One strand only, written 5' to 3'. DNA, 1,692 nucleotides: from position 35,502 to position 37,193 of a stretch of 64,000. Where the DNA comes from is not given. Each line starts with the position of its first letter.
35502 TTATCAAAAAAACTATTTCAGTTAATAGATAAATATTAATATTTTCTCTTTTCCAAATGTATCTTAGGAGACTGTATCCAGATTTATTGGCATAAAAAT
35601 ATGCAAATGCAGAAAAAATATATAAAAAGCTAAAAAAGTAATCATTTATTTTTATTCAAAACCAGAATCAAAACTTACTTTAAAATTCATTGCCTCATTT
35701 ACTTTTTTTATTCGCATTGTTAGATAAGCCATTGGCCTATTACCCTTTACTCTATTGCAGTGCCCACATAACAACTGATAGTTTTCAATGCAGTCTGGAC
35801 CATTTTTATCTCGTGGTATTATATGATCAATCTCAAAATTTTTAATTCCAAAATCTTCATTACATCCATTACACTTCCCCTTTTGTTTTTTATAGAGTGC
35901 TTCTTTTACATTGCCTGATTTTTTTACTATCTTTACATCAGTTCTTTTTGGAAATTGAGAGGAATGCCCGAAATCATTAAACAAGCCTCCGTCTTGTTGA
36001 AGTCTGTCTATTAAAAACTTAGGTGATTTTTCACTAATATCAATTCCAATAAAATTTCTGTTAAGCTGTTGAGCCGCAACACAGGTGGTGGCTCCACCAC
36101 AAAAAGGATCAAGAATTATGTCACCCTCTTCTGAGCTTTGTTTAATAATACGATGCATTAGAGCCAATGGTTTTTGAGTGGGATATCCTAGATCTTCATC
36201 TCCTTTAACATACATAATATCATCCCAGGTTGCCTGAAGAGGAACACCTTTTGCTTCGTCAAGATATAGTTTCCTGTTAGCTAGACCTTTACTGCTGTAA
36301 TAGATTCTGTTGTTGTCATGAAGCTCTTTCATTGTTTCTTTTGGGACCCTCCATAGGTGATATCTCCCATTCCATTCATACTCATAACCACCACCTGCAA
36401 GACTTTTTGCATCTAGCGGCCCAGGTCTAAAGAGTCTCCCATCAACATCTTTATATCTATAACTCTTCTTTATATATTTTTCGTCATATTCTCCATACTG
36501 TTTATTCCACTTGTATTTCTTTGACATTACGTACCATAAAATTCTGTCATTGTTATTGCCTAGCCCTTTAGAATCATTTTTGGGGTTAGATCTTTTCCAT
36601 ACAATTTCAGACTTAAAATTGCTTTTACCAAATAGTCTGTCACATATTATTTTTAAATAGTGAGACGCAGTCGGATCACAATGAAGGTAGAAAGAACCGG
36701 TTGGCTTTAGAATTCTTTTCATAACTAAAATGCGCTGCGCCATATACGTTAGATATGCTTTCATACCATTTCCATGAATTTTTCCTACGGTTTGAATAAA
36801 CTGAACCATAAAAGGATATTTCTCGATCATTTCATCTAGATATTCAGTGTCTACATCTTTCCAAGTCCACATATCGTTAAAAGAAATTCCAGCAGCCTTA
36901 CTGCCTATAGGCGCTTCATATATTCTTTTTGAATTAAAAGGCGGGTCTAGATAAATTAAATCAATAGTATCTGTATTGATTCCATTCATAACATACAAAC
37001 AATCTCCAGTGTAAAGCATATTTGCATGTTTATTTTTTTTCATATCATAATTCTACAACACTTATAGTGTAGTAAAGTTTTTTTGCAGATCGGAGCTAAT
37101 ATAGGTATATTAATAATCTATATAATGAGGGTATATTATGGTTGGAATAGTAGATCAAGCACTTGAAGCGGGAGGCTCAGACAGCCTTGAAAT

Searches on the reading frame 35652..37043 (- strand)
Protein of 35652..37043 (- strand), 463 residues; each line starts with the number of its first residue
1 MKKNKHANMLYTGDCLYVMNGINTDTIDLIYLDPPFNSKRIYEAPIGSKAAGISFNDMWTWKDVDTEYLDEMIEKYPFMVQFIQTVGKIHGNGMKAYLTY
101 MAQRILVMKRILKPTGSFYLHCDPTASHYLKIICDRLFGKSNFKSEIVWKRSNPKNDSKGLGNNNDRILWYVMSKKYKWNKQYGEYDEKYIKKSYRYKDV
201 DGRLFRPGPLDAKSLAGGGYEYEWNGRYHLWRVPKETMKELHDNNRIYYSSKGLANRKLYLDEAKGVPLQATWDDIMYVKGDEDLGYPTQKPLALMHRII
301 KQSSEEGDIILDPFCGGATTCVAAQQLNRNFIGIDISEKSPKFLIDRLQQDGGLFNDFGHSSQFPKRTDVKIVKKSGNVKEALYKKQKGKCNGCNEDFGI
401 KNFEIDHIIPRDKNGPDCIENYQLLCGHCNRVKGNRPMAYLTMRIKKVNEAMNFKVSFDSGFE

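Call 3: search_protein_families(library=pfam, proteins=[window:35652-37043:-], max_evalue=0.01)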
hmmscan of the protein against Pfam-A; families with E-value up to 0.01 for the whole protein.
window:35652-37043:- (463 aa): 7 families
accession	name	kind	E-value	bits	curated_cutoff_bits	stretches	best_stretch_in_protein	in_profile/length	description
PF01555.25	N6_N4_Mtase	-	5e-45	154.6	26.7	1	27-339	1-214/221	DNA methylase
PF01844.29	HNH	-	3.5e-11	43.5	21.4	1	391-436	1-47/47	HNH endonuclease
PF14279.12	HNH_5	-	1.1e-08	35.3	27.5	1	391-444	1-54/56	HNH endonuclease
PF02945.21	Endonuclease_7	-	4.6e-05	23.7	23.6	1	378-435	13-65/82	Recombination endonuclease VII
PF13395.12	HNH_4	-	0.0014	19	22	1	401-436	16-51/54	HNH endonuclease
PF13847.12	Methyltransf_31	-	0.0032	17.6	27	0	306-340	3-40/145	Methyltransferase domain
PF02086.21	MethyltransfD12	-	0.0059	16.8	22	0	295-345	8-59/253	D12 class N6 adenine-specific DNA methyltransferase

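Call 4: search_protein_families(library=padloc, proteins=[window:35652-37043:-], max_evalue=0.01)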
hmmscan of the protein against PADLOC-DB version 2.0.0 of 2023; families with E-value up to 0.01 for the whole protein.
window:35652-37043:- (463 aa): 100 families (the best 25 are shown)
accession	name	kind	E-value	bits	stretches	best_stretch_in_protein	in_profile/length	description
PDLC03339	MTase_II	-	3.1e-61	205.3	3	256-341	178-264/399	Type II methyltransferase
PDLC03354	MTase_II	-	6.6e-60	201.3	1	24-355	82-389/425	Type II methyltransferase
PDLC03371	MTase_II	-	8.3e-43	144.8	1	4-350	7-254/260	Type II methyltransferase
PDLC03300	MTase_II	-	1.7e-40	137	3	237-354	167-282/302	Type II methyltransferase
PDLC03641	MTase_III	-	3e-37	126.5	1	4-336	100-446/657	Type III methyltransferase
PDLC03638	MTase_III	-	6.6e-37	125.2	1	95-351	429-680/816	Type III methyltransferase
PDLC03644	MTase_III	-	1.4e-34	117.8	1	95-349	107-394/542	Type III methyltransferase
PDLC03299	MTase_II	-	3.7e-33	113.3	3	282-349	191-258/296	Type II methyltransferase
PDLC03636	MTase_III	-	6.1e-32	109.1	2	97-187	96-188/575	Type III methyltransferase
PDLC03635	MTase_III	-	4.5e-31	106.3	2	96-198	267-374/708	Type III methyltransferase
PDLC03634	MTase_III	-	3e-30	103.7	1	4-332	91-440/621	Type III methyltransferase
PDLC03216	MTase_II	-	3e-27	93.6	3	287-371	194-277/364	Type II methyltransferase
PDLC03238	MTase_II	-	3.6e-25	86.9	2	264-339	280-356/428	Type II methyltransferase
PDLC03633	MTase_III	-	1e-24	85.2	2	86-205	140-263/616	Type III methyltransferase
PDLC03738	oMTase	-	6.8e-24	82.3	2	286-340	203-257/376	orphan methyltransferase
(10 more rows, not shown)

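Call 5: search_protein_families(library=ncbifam, proteins=[window:35652-37043:-], max_evalue=0.01)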
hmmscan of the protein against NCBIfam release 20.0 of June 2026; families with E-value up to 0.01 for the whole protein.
window:35652-37043:- (463 aa): 7 families
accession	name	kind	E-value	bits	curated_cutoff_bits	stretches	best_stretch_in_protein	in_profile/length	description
NF008572.0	PRK11524.1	equivalog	1.6e-28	99.7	292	3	282-350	190-258/294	adenine-specific DNA-methyltransferase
NF050803.1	DnaMtaseCcrMCaul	equivalog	2.8e-23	82.4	830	2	283-350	182-249/350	adenine-specific DNA-methyltransferase CcrM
NF010253.0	PRK13699.1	subfamily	1.1e-15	58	244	1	266-348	121-205/226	DNA methyltransferase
NF049971.1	CRISPR_Cas9d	exception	6.1e-12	45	375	1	372-437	529-598/986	type II CRISPR RNA-guided endonuclease Cas9d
NF040563.1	guided_IscB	equivalog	6.8e-10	38.6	175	1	378-448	182-253/314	RNA-guided endonuclease IscB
TIGR01865.2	cas_Csn1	equivalog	1.8e-06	26.5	100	1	380-446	565-637/1070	type II CRISPR RNA-guided endonuclease Cas9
TIGR02646.1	TIGR02646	subfamily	0.00069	19.7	52.15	1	376-431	12-66/144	retron system putative HNH endonuclease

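Call 14: find_homologous_proteins(query=window:35652-37043:-)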
Query window:35652-37043:- (463 aa): 8000 proteins with E <= 0.001 among 8000 candidates; the best 120 are listed.
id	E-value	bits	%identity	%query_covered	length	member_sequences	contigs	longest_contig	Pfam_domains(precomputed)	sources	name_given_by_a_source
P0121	1.9e-289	978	87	100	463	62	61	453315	PF01844.30,PF14279.13,PF01555.25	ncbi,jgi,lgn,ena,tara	jgi:DNA modification methylase|tara:strand:+ start:6288 stop:7679 length:1392 start_codon:yes stop_c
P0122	8.0e-208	709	64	99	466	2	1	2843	PF13847.13,PF13395.13,PF01844.30,PF14279.13,PF01555.25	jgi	jgi:DNA modification methylase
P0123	3.2e-174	598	55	99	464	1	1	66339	PF13395.13,PF01844.30,PF02945.22,PF14279.13,PF01555.25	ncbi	ncbi:DNA methylase [Fibrobacteria bacterium R8-3-H12]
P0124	4.5e-174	598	55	99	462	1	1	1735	PF01844.30,PF14279.13,PF01555.25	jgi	jgi:site-specific DNA-methyltransferase (adenine-specific)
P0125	9.9e-170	583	56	99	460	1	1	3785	PF01844.30,PF14279.13,PF01555.25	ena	-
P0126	1.8e-168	579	55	99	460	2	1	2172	PF01844.30,PF02945.22,PF14279.13,PF01555.25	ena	-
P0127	8.7e-166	570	55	99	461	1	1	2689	PF01844.30,PF02945.22,PF14279.13,PF01555.25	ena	-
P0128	1.4e-165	570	56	98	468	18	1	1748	PF01844.30,PF02945.22,PF14279.13,PF01555.25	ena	-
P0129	7.7e-165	567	55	97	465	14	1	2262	PF13847.13,PF01844.30,PF02945.22,PF14279.13,PF01555.25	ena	-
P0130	1.3e-164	566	56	98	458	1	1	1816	PF13395.13,PF01844.30,PF14279.13,PF01555.25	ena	-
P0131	1.7e-163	563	55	99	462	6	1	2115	PF01844.30,PF14279.13,PF01555.25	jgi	-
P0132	1.2e-162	560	54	98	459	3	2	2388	PF13395.13,PF01844.30,PF14279.13,PF01555.25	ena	-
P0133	6.4e-161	554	54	97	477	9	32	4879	PF13395.13,PF01844.30,PF02945.22,PF14279.13,PF01555.25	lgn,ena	-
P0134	1.6e-159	550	52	99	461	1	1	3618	PF01844.30,PF02945.22,PF14279.13,PF01555.25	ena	-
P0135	1.7e-159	550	52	99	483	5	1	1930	PF13395.13,PF01844.30,PF02945.22,PF14279.13,PF01555.25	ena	-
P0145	8.8e-153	527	53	98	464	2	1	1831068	PF01844.30,PF14279.13,PF01555.25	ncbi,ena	-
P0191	9.3e-145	501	51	97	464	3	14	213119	PF01844.30,PF02945.22,PF14279.13,PF01555.25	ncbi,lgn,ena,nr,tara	ncbi:MAG: hypothetical protein EVA56_03075 [alpha proteobacterium HIMB114]|nr:MAG: hypothetical prot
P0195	3.2e-144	499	51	98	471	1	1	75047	PF01844.30,PF14279.13,PF01555.25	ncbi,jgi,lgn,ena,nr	ncbi:MAG: hypothetical protein DRQ51_01640 [Gammaproteobacteria bacterium]|nr:MAG: hypothetical prot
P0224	4.3e-142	492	49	95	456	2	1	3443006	PF01844.30,PF14279.13,PF01555.25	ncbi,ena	-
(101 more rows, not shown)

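Call 15: find_encoding_contigs(protein=P0121, flank=6000, max_places=8)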
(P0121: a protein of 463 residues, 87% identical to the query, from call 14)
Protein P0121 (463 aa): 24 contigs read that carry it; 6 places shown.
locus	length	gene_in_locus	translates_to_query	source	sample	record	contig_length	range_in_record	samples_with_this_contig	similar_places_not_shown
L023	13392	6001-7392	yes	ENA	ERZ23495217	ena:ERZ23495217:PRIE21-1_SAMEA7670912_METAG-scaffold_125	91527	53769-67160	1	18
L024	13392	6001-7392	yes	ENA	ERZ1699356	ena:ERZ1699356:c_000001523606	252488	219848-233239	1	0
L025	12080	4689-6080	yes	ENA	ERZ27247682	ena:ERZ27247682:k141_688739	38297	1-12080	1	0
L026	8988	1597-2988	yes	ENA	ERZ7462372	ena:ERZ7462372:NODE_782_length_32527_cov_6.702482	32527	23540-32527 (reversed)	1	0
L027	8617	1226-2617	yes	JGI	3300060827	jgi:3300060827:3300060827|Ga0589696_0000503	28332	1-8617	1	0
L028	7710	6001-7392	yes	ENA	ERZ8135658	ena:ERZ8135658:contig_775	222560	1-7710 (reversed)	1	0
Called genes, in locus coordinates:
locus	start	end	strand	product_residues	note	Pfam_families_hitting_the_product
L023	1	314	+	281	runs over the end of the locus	PF01418:HTH_6, PF13580:SIS_2 (faint), PF01380:SIS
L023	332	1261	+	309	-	PF00478:IMPDH, PF03060:NMO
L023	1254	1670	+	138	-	PF03819:MazG (weak)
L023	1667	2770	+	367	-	PF00520:Ion_trans (weak)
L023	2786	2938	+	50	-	-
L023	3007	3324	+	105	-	-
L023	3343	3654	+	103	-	-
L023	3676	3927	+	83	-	-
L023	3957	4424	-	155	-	-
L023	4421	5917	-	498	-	PF11074:DUF2779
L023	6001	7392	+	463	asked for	PF01555:N6_N4_Mtase, PF01844:HNH, PF14279:HNH_5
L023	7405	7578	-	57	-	-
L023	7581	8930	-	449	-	PF00144:Beta-lactamase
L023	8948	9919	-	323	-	PF03060:NMO, PF01070:FMN_dh (weak)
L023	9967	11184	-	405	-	PF17408:MCD_N, PF05292:MCD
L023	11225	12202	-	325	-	PF00106:adh_short, PF01370:Epimerase, PF08659:KR (faint), PF13561:adh_short_C2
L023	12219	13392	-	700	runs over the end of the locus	PF01804:Penicil_amidase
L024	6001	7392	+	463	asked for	PF01555:N6_N4_Mtase, PF01844:HNH, PF14279:HNH_5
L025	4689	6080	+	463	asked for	PF01555:N6_N4_Mtase, PF01844:HNH, PF14279:HNH_5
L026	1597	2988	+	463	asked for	PF01555:N6_N4_Mtase, PF01844:HNH, PF14279:HNH_5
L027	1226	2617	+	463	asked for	PF01555:N6_N4_Mtase, PF01844:HNH, PF14279:HNH_5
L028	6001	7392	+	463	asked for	PF01555:N6_N4_Mtase, PF01844:HNH, PF14279:HNH_5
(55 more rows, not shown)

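Call 16: find_encoding_contigs(protein=P0191, flank=5000, max_places=3)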
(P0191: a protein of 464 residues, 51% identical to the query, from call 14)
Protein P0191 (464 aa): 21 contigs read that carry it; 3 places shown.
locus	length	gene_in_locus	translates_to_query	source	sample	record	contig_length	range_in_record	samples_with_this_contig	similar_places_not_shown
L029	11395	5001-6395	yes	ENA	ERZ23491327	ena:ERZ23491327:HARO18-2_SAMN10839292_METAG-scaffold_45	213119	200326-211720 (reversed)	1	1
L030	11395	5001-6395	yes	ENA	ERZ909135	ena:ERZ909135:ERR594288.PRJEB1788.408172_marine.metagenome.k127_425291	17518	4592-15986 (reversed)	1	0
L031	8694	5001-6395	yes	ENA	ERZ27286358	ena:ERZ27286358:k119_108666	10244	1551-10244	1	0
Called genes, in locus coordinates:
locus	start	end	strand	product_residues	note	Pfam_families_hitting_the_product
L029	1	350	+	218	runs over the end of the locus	PF00834:Ribul_P_3_epim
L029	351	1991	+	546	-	PF07940:Hepar_II_III_C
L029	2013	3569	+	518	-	PF02142:MGS, PF01808:AICARFT_IMPCHas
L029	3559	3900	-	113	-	PF01329:Pterin_4a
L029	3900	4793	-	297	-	PF00561:Abhydrolase_1, PF12697:Abhydrolase_6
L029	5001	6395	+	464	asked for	PF01555:N6_N4_Mtase, PF02945:Endonuclease_7 (weak), PF01844:HNH, PF14279:HNH_5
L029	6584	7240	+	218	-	PF02190:LON_substr_bdg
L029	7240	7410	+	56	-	PF03966:Trm112p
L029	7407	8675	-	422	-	PF07498:Rho_N, PF07497:Rho_RNA_bind, PF00006:ATP-synt_ab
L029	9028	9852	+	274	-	PF03618:Kinase-PPPase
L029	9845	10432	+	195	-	PF02545:Maf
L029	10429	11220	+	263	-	PF08501:Shikimate_dh_N, PF01488:Shikimate_DH, PF18317:SDH_C (weak)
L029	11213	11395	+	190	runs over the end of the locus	PF01121:CoaE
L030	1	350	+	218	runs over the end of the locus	PF00834:Ribul_P_3_epim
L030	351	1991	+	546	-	PF07940:Hepar_II_III_C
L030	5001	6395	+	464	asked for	PF01555:N6_N4_Mtase, PF02945:Endonuclease_7 (weak), PF01844:HNH, PF14279:HNH_5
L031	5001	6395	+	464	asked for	PF01555:N6_N4_Mtase, PF02945:Endonuclease_7 (weak), PF01844:HNH, PF14279:HNH_5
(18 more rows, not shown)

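Call 23: search_protein_families(library=padloc, proteins=[L023:1667-2770:+, L023:3957-4424:-], max_evalue=0.01)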
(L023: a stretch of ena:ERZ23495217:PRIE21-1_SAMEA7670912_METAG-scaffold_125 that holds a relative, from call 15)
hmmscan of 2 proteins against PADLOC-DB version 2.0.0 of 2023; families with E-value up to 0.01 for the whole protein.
L023:1667-2770:+ (367 aa): 0 families

L023:3957-4424:- (155 aa): 0 families

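Call 28: search_dna_similar(query=window:35652-37043:-, collection=phages, mode=protein, max_rows=15)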
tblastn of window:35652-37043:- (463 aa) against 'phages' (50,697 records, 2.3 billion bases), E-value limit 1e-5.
Records with a match: 699; places in all: 772; records where one place covers at least 80% of the query: 3.
Best place of each record, by identity: <60% 699.
By first word of the organism name: Mycobacterium 82; Staphylococcus 66; Gordonia 57; Streptococcus 53; Vibrio 49; Synechococcus 46; Campylobacter 38; Flavobacterium 27; Streptomyces 22; Salmonella 21; and 73 more.
By host as written in the record: - 87; Gordonia terrae 3612 48; Mycobacterium smegmatis mc2 155 45; Staphylococcus aureus 23; Mycobacterium smegmatis mc#155 16; Streptomyces lividans JI 1326 15; Flavobacterium sp. LMO6 15; Campylobacter jejuni NCTC12662 14; and 232 more.
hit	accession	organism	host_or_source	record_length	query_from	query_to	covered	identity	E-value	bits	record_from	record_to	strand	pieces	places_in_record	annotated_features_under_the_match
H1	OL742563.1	Streptomyces phage Snorlax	Streptomyces lividans JI 1326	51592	8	353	75%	41.9%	2e-76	266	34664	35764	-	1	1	48: DNA methylase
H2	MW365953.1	Streptomyces phage Dwayne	Streptomyces lividans JI 1326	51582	8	353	75%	41.9%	2e-76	266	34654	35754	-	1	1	48: DNA methylase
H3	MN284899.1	Streptomyces phage Whatever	Streptomyces lividans JI 1326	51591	8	353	75%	41.9%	2e-76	266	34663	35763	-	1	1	48: DNA methylase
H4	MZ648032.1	Streptomyces phage Chucky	Streptomyces lividans JI 1326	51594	8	353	75%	41.9%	2e-76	266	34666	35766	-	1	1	48: DNA methylase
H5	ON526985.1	Streptomyces phage Ejemplo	Streptomyces griseus ATCC 10137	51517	2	353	76%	40.3%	2e-76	265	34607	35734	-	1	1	47: DNA methyltransferase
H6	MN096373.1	Streptomyces phage TuanPN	Streptomyces griseus ATCC 10137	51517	2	353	76%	40.3%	2e-76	265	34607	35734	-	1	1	47: DNA methylase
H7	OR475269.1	Streptomyces phage BarryBee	Streptomyces lividans JI 1326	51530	4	353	76%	40.5%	6e-76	264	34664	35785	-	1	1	51: DNA methyltransferase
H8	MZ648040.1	Streptomyces phage Triste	Streptomyces lividans JI 1326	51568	4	353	76%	40.5%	6e-76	264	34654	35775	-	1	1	49: DNA methylase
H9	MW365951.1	Streptomyces phage Hippo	Streptomyces lividans JI 1326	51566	2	353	76%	39.8%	5e-69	244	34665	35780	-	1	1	48: methyltransferase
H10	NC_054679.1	Streptomyces phage Werner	Streptomyces lividans JI 1326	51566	2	353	76%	39.8%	5e-69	244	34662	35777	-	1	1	48: DNA methyltransferase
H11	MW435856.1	Streptomyces phage Werner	Streptomyces lividans JI 1326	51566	2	353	76%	39.8%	5e-69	244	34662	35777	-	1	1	48: methyltransferase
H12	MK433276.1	Streptomyces phage Asten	Streptomyces griseus ATCC 10137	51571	2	353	76%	39.4%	2e-68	243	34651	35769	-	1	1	48: DNA methylase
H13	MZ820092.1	Streptomyces phage SarahRose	Streptomyces lividans JI 1326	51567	2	353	76%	39.4%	3e-68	242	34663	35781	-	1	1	48: DNA methylase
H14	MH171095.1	Streptomyces phage Maneekul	Streptomyces xanthochromogenes NRRL ...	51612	2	353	76%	39.4%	3e-68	242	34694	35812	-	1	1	48: DNA methylase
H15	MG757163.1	Streptomyces phage OzzyJ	Streptomyces lividans JI1326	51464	8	353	75%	40.1%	2e-72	254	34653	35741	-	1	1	DNA methylase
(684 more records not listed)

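Call 29: search_dna_similar(query=window:35652-37043:-, collection=plasmids, mode=protein, max_rows=15)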
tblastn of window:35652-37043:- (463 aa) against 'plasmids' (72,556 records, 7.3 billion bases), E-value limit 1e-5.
The search stops at 5000 records and this limit was reached: more records match than are counted here, and every count below describes the 5000 best-scoring records only.
Records with a match: at least 5000; places in all: 5714; records where one place covers at least 80% of the query: 21.
Best place of each record, by identity: <60% 5000.
By first word of the organism name: Klebsiella 1890; Escherichia 1340; Salmonella 418; Enterobacter 334; Citrobacter 150; Burkholderia 123; Yersinia 63; Acinetobacter 59; Serratia 57; Raoultella 45; and 143 more.
By predicted mobility (MOB-suite, as given by PLSDB): conjugative 3303; non-mobilizable 1086; mobilizable 611.
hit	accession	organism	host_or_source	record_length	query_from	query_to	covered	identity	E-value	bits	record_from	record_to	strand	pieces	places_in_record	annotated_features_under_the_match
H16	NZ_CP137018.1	Sinorhizobium fredii GR64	Phaseolus vulgaris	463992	22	348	67%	44.5%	1e-62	267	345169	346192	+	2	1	site-specific DNA-methyltransferase | DNA methyltransferase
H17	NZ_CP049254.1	Microbacterium amylolyticum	cell culture,soil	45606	8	353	75%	38.6%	2e-65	235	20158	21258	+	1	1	DNA methyltransferase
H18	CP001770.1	Spirosoma linguale DSM 74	-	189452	8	357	76%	37.9%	1e-59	218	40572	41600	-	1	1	DNA methylase N-4/N-6 domain protein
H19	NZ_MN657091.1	Psychrobacter sp.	-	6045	2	455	98%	28.7%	5e-46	178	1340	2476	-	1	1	DNA methyltransferase | ApaLI family restriction endonuclease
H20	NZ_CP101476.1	Cellulosimicrobium cellulans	water,poultry farm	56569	1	386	83%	33.0%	2e-51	194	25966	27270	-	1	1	DNA methyltransferase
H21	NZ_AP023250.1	Mesorhizobium sp. 131-2-5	Lotus japonicus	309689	8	367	78%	34.3%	4e-67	240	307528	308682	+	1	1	site-specific DNA-methyltransferase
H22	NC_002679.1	Mesorhizobium japonicum MAFF 303099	-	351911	8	367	78%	34.3%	4e-67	240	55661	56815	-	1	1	site-specific DNA-methyltransferase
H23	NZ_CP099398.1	Rhizobium sp. Pop5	Phaseolus vulgaris,Cell culture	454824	8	349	74%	36.1%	2e-64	233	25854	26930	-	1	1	DNA methyltransferase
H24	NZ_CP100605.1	Bradyrhizobium sp. Ash2021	-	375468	7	349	74%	34.7%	3e-50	191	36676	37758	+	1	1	DNA methyltransferase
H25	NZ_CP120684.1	Tunicatimonas pelagia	animal_env,cell culture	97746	8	348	74%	34.8%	5e-51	193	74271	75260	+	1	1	site-specific DNA-methyltransferase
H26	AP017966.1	Candidatus Megaera polyxenophila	-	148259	8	337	71%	35.5%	1e-45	177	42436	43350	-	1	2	adenine specific DNA methylase Mod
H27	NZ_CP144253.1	Acinetobacter baumannii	patient,Nanchang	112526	4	463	99%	25.1%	6e-16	89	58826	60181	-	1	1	site-specific DNA-methyltransferase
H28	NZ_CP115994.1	Enterococcus faecalis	faeces,pure culture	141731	5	448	96%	25.0%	3e-19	99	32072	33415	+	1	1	site-specific DNA-methyltransferase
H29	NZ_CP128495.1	Geobacillus stearothermophilus ATCC 12980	single cell,corn spoilage sample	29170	8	358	76%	31.3%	8e-42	166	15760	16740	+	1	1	site-specific DNA-methyltransferase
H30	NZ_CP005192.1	Sphingobium sp. MI1205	-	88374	27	347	69%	34.2%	1e-45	177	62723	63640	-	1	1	site-specific DNA-methyltransferase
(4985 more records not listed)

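Call 57: find_encoding_contigs(protein=P0123, flank=6000, max_places=2)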
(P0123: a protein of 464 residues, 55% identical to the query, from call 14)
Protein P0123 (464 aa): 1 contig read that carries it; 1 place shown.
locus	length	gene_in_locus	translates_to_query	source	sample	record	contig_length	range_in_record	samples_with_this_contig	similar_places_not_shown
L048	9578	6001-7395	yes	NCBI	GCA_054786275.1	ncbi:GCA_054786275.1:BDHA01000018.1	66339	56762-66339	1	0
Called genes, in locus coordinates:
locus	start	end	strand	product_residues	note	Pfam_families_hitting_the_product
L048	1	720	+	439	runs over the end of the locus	PF01555:N6_N4_Mtase, PF02945:Endonuclease_7 (weak), PF01844:HNH, PF14279:HNH_5, PF13395:HNH_4 (faint)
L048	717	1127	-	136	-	PF13657:Couple_hipA (faint)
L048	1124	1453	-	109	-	PF12844:HTH_19 (weak), PF13560:HTH_31, PF01381:HTH_3, PF13413:HTH_25 (faint)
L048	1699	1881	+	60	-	-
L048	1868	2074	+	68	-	-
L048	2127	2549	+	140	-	-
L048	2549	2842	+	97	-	-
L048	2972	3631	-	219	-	PF09603:Fib_succ_major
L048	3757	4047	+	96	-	PF12844:HTH_19 (weak), PF13560:HTH_31 (weak), PF01381:HTH_3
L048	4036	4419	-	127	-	-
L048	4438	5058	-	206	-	PF02525:Flavodoxin_2 (weak), PF03358:FMN_red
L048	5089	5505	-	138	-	-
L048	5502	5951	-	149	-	PF13274:SocA_Panacea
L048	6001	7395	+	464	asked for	PF01555:N6_N4_Mtase, PF02945:Endonuclease_7 (weak), PF01844:HNH, PF13395:HNH_4 (faint), PF14279:HNH_5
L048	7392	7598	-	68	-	-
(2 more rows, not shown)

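Call 58: find_encoding_contigs(protein=P0145, flank=6000, max_places=2)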
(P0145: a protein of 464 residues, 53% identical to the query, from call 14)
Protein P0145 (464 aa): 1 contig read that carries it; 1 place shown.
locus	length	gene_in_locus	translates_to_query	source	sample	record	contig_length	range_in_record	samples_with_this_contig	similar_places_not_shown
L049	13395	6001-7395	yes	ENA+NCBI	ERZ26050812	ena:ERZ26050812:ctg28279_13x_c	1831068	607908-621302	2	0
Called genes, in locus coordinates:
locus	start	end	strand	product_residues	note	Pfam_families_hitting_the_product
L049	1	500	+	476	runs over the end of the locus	PF03349:Toluene_X (weak)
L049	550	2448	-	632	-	PF05977:MFS_3, PF07690:MFS_1, PF01553:Acyltransferase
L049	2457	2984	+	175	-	-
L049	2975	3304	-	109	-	PF00111:Fer2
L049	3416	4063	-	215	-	-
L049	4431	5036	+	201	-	PF07040:DUF1326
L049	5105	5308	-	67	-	PF11127:YgaP-like_TM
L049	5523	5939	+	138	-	-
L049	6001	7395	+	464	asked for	PF01555:N6_N4_Mtase, PF01844:HNH, PF14279:HNH_5 (weak)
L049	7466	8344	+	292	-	-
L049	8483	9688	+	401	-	-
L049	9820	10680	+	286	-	PF01551:Peptidase_M23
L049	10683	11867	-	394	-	PF14306:PUA_2, PF01747:ATP-sulfurylase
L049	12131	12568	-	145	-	PF03928:HbpS-like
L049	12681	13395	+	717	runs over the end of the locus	PF00378:ECH_1, PF16113:ECH_2, PF02737:3HCDH_N, PF00725:3HCDH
